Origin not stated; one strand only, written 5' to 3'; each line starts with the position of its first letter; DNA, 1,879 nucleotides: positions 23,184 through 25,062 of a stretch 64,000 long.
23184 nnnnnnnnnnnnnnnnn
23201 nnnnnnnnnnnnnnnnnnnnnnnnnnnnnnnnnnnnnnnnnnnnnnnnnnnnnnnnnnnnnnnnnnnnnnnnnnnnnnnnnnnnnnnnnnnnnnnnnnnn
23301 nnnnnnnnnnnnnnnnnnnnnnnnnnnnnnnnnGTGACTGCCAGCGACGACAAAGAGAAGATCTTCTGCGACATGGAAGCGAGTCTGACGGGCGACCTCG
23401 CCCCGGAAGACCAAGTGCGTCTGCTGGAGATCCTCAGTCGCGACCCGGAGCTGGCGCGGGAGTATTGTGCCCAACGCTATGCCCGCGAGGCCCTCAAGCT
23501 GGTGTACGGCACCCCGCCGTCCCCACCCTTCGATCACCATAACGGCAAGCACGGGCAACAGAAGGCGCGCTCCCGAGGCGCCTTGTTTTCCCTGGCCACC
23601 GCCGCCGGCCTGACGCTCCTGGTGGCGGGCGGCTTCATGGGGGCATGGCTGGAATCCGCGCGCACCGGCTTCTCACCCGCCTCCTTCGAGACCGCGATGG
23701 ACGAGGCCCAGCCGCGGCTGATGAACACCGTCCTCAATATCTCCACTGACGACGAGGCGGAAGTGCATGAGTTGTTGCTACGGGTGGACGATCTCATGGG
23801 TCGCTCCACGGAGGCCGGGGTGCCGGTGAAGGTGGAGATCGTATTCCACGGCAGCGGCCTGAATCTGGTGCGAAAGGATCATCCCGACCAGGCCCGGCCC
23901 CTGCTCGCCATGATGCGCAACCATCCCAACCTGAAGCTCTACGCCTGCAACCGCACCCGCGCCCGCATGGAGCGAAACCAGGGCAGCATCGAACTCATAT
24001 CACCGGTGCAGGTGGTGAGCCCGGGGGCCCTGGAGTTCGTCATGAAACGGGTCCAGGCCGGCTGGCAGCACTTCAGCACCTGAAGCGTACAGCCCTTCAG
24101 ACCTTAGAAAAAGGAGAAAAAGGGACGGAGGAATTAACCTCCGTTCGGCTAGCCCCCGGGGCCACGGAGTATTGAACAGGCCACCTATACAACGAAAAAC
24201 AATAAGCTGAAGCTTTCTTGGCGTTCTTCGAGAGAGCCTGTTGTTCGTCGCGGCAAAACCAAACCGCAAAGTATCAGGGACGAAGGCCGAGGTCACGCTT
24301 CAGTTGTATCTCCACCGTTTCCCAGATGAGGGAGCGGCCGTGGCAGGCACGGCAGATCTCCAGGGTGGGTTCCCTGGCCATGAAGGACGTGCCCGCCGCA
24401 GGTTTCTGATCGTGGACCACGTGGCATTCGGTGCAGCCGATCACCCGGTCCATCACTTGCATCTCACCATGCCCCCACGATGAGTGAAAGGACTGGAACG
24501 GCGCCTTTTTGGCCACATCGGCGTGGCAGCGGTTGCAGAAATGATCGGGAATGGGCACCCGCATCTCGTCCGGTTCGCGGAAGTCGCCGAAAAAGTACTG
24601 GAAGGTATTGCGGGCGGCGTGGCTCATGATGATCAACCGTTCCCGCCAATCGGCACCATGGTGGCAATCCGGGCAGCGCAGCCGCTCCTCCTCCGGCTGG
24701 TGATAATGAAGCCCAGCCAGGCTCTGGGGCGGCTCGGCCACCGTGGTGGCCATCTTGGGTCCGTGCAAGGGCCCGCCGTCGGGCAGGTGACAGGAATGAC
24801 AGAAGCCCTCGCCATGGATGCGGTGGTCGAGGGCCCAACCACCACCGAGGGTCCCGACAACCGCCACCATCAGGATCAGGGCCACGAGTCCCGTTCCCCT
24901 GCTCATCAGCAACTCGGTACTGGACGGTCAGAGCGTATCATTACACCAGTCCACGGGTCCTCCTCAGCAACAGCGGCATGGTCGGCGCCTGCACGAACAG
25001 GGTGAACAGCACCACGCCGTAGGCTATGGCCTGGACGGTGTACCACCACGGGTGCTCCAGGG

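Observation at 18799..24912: ECF sigma/anti-sigma pair with a periplasmic DsrE/TusD-like sensor domain, clustered with a paralogous secreted DsrE-like protein, a TlpA-like thioredoxin, a pentaheme NapC/NirT cytochrome and a porin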

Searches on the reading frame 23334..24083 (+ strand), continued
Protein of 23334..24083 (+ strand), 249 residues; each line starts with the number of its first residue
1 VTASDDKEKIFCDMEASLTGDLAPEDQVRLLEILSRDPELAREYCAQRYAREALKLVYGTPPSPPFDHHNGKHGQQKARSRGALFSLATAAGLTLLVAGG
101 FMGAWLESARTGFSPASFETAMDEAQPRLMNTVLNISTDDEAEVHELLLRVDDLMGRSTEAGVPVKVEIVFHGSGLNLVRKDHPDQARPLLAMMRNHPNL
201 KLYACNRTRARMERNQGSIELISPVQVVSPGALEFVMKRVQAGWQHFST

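Call 35: find_encoding_contigs(protein=P0259, flank=8000, max_places=2)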
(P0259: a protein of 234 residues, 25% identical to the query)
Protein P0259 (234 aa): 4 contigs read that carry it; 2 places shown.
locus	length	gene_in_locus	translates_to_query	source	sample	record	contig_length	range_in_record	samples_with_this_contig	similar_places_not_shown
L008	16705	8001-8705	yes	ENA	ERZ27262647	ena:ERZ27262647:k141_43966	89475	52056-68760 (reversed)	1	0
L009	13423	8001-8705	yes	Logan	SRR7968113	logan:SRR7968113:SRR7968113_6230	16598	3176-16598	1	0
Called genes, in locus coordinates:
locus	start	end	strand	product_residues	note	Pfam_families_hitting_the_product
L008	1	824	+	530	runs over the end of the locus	-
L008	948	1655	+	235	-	-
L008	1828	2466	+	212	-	PF12975:DUF3859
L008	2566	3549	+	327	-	PF00005:ABC_tran, PF13304:AAA_21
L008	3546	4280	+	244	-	PF12679:ABC2_membrane_2, PF12730:ABC2_membrane_4 (weak), PF12698:ABC2_membrane_3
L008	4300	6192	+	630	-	PF23357:DUF7088, PF09822:ABC_transp_aux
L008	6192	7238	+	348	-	PF14238:DUF4340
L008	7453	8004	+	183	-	PF04542:Sigma70_r2, PF07638:Sigma70_ECF (faint), PF08281:Sigma70_r4_2, PF04545:Sigma70_r4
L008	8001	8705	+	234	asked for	-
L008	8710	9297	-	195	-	-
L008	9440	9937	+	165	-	PF14539:DUF4442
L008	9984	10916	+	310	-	PF03060:NMO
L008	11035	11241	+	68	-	PF00313:CSD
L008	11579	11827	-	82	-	-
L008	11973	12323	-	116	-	PF04358:DsrC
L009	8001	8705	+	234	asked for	-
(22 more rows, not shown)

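Call 36: find_encoding_contigs(protein=P0178, flank=8000, max_places=2)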
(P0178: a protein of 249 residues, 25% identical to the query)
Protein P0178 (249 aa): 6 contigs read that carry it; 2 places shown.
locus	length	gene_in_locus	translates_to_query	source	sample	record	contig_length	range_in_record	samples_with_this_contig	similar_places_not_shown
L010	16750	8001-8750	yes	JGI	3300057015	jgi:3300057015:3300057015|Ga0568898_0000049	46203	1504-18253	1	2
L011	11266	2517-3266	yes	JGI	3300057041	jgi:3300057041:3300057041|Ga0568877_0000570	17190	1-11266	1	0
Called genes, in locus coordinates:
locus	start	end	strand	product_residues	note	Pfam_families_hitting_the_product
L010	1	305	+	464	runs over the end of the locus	PF00206:Lyase_1, PF10415:FumaraseC_C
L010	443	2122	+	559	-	PF27104:FimW_N, PF27125:FimW_C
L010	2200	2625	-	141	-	-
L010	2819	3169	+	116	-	PF03960:ArsC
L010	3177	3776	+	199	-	PF03358:FMN_red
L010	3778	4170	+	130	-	PF09842:DUF2069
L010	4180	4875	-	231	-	PF00308:Bac_DnaA (weak), PF13191:AAA_16, PF00004:AAA (weak), PF22688:Hda_lid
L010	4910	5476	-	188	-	PF01066:CDP-OH_P_transf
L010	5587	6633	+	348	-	PF00586:AIRS, PF02769:AIRS_C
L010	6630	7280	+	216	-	PF00551:Formyl_trans_N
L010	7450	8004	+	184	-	PF04542:Sigma70_r2, PF08281:Sigma70_r4_2, PF04545:Sigma70_r4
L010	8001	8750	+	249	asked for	-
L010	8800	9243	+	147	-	PF02635:DsrE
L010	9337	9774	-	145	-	PF00293:NUDIX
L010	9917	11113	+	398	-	PF00487:FA_desaturase, PF01610:DDE_Tnp_ISL3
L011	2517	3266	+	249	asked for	-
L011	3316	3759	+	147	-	PF02635:DsrE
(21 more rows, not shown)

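Call 40: search_solved_structures(query=A1, max_evalue=1, show_alignments=3)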
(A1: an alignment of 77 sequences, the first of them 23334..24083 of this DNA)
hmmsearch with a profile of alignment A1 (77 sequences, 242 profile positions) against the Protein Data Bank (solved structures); distinct sequences matched with E-value up to 1: 10.
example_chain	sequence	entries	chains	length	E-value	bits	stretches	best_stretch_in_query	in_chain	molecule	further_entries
1l1s_A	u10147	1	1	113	1.2e-21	80.7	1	124-241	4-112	hypothetical protein MTH1491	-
2pd2_A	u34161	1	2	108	2.2e-10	43.8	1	128-240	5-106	Hypothetical protein ST0148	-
8uja_A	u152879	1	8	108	1.4e-08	37.9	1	127-240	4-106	T33-fn10: engineered DrsE like sulfur reductase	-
6in7_A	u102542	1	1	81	0.0056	19.5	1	5-53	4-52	Sigma factor AlgU negative regulatory protein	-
8z6g_A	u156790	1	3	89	0.0084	19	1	5-53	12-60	Anti sigma-E RseA, N-terminal domain protein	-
3vej_A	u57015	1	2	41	0.047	16.5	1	212-238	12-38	Ubiquitin-like protein MDY2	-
1p4x_A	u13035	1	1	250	0.079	15.8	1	114-153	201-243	staphylococcal accessory regulator A homologue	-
2lnz_A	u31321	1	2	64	0.12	15.2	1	212-238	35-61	Ubiquitin-like protein MDY2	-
9i6b_C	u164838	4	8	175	0.3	13.9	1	25-114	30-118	Mitochondrial import receptor subunit tom22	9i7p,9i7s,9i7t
9ns5_C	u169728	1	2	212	0.72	12.6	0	213-238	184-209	Ubiquitin-like protein MDY2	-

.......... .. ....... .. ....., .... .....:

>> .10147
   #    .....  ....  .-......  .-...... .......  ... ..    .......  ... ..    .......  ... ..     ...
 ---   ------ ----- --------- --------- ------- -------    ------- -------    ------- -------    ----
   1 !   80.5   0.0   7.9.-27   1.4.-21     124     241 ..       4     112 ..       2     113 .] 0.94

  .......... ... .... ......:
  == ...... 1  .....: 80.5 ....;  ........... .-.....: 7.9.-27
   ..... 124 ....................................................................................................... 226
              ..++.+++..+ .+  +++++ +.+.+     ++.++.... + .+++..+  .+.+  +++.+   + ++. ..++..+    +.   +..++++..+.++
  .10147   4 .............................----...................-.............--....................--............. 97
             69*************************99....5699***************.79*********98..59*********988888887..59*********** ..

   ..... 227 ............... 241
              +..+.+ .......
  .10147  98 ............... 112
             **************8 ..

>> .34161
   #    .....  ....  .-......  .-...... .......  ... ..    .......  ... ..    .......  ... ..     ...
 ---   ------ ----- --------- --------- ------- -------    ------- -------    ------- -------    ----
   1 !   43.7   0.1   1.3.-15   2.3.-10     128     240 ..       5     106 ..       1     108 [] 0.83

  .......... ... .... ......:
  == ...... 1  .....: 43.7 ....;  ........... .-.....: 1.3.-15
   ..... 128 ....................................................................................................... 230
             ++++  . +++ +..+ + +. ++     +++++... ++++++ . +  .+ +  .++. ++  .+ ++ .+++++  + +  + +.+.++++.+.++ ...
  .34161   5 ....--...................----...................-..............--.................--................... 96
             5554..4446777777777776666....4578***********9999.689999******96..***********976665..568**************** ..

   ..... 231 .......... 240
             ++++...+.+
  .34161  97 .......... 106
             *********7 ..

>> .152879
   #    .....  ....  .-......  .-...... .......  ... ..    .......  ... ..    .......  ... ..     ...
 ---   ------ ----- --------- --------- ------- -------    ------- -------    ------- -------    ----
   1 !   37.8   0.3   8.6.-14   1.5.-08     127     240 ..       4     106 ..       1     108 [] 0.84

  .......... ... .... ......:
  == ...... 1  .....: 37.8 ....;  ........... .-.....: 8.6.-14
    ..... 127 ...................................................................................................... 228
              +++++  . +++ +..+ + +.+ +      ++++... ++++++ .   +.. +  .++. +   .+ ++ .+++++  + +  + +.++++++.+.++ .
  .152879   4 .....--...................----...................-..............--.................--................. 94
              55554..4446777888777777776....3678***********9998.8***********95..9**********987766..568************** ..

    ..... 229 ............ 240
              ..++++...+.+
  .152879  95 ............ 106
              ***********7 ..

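Call 49: find_related_loci(query=A5, collection=genome_contigs, flank=8000)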
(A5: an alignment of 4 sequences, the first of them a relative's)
Query A5 (248 aa) in genome_contigs; peptide patterns used: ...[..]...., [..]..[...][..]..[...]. (x = any residue, [..] = any of these).
280 stretches matched a pattern; 239 encode a relative of the query (tblastn E <= 1e-3); the best 80 are kept; 80 distinct loci.
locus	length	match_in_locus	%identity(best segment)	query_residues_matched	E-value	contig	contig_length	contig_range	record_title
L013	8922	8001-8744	100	1-248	1e-167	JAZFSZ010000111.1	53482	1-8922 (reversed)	MAG: Acidiferrobacterales bacterium isolate BS2bin.21 BS2bin.21_111, whole genome shotgun sequence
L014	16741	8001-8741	77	1-248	4e-126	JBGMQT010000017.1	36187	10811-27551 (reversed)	MAG: Acidiferrobacterales bacterium isolate N04_metabat2_bin.86 NODE_175_length_36187_cov_18.251744, whole genome shotgu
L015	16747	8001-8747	62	1-248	2e-97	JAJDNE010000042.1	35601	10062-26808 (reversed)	MAG: Acidiferrobacterales bacterium isolate ALJrbin.17 k141_2189979, whole genome shotgun sequence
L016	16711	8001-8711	48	1-248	5e-69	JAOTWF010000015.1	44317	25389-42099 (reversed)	MAG: Gammaproteobacteria bacterium isolate 13_May_SF_Bin71 13_May_SF_Bin71_scaffold_448_c1, whole genome shotgun sequenc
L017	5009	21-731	47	1-248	5e-69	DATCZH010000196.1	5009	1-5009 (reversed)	MAG TPA_asm: Sulfuricaulis sp. isolate SMAG_U65 k141_210815, whole genome shotgun sequence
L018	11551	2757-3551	44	1-248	2e-67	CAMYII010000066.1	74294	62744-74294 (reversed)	MAG: Acidiferrobacterales bacterium isolate ES_Gamma_002 genome assembly, contig: scaffold_343, whole genome shotgun seq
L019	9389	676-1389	47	1-248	3e-65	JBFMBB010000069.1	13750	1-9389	MAG: Pseudomonadota bacterium isolate MAG153 MAG153_69, whole genome shotgun sequence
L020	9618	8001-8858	42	2-248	2e-63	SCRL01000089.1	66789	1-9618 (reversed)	MAG: Gammaproteobacteria bacterium isolate FW104_bin.7 FW104_bin.7-13341, whole genome shotgun sequence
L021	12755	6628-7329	45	2-247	9e-63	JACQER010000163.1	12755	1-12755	MAG: Gammaproteobacteria bacterium isolate NC_groundwater_1026_Pr1_S-0.65um_62_16 Montesol18_Sp65_coassembly_scaffold_11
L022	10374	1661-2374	45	1-248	1e-62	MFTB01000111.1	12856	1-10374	MAG: Candidatus Muproteobacteria bacterium RIFCSPHIGHO2_12_FULL_60_33 rifcsphigho2_12_scaffold_8026, whole genome shotgu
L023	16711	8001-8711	43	2-248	1e-62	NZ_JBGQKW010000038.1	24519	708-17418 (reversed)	MAG: Sulfuricaulis sp. isolate OBJ2_061818_050_52 k141_98277_length_24519_cov_42.9890, whole genome shotgun sequence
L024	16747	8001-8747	47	7-248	1e-61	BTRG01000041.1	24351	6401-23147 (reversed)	MAG: Gammaproteobacteria bacterium BMS9Abin36 DNA, NODE_501_length_24351, whole genome shotgun sequence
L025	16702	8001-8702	45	2-247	3e-61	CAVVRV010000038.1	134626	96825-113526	MAG: uncultured Gammaproteobacteria bacterium isolate MFD02809.bin.2.271 genome assembly, contig: contig_83491, whole ge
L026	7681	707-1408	45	2-247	8e-61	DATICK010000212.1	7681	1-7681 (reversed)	MAG TPA_asm: Sulfuricaulis sp. isolate SMAG_U16314 k141_1374487, whole genome shotgun sequence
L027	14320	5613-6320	44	1-248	1e-60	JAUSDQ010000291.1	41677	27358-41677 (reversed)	MAG: Sulfuricaulis sp. isolate E14_maxbin.089_sub E14_k141_634793, whole genome shotgun sequence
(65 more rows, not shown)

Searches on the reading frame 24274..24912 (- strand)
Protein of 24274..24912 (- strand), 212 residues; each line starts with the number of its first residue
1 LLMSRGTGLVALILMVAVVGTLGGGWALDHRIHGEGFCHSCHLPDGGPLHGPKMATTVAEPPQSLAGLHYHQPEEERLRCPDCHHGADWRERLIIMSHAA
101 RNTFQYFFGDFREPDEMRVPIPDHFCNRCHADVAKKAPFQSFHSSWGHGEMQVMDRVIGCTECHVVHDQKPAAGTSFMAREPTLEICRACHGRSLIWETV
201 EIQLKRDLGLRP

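Call 3: search_protein_families(library=pfam, proteins=[window:24274-24912:-], max_evalue=1)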
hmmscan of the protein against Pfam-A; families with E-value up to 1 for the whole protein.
window:24274-24912:- (212 aa): 8 families
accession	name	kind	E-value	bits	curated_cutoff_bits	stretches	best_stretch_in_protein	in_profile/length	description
PF14522.11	Cytochrome_C7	-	4.7e-07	30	24.8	1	125-191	15-66/67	Cytochrome c7 and related cytochrome c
PF03264.19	Cytochrom_NNT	-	9.6e-05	22.6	24.1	1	10-116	11-104/174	NapC/NirT cytochrome c family, N-terminal region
PF09699.15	Paired_CXXCH_1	-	0.00044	20.3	20.6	1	159-192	8-37/41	Doubled CXXCH motif (Paired_CXXCH_1)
PF14537.11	Cytochrom_c3_2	-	0.0013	19.6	25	1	122-191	25-78/79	Cytochrome c3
PF22113.1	Mtrc-MtrF_II-IV_dom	-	0.0018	18.3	30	1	68-194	18-166/176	Outer membrane cytochrome MtrC/MtrF-like, domains II/IV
PF03966.22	Trm112p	-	0.35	11.3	22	1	45-85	13-33/40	Trm112p-like protein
PF02335.20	Cytochrom_C552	-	0.64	9.4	24.1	0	38-132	90-177/438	Cytochrome c552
PF02085.21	Cytochrom_CIII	-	0.67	10.8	22.9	0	126-191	49-101/101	Class III cytochrome C family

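Call 4: search_protein_families(library=ncbifam, proteins=[window:24274-24912:-], max_evalue=1)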
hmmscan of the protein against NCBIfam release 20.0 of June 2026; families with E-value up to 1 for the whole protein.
window:24274-24912:- (212 aa): 12 families
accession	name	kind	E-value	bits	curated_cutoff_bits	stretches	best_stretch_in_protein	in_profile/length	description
TIGR03507.1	decahem_SO1788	subfamily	6.5e-05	21.6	209.3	2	159-193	245-278/672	OmcA/MtrC family decaheme c-type cytochrome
TIGR02161.1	napC_nirT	subfamily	0.00012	22.1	310.6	1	9-112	19-110/185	periplasmic nitrate (or nitrite) reductase c-type cytochrome, NapC/NirT family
TIGR03508.1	decahem_SO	subfamily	0.00021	20.8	192.2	1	75-193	32-126/258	DmsE family decaheme c-type cytochrome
TIGR03153.1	cytochr_NrfH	equivalog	0.00045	20.3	134.2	1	70-164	45-133/138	cytochrome c nitrite reductase small subunit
NF007906.0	PRK10617.1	equivalog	0.0022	17.8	349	1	29-115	48-122/200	cytochrome c-type protein NapC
TIGR04315.1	octaheme_Shew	subfamily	0.013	14.6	375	1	38-135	148-231/440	tetrathionate reductase family octaheme c-type cytochrome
NF041028.1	decahem_GSU2203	exception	0.02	14.1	325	1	50-193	74-209/317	GSU2203 family decaheme c-type cytochrome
TIGR02162.1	torC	equivalog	0.027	13.7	478.2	1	32-116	41-113/387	pentaheme c-type cytochrome TorC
NF040943.1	cytoc3_ExtM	equivalog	0.097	10.9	800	1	116-194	138-217/599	selenite/tellurite reduction operon c-type cytochrome ExtM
NF040992.1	MamT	equivalog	0.15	12.4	200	1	20-61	72-111/153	magnetosome protein MamT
NF047727.1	4hemeCytCCctA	equivalog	0.28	11.3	180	0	36-86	38-89/109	tetraheme c-type cytochrome CctA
TIGR03146.1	cyt_nit_nrfB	equivalog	0.48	10.7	166.6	0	71-192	34-142/145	cytochrome c nitrite reductase pentaheme subunit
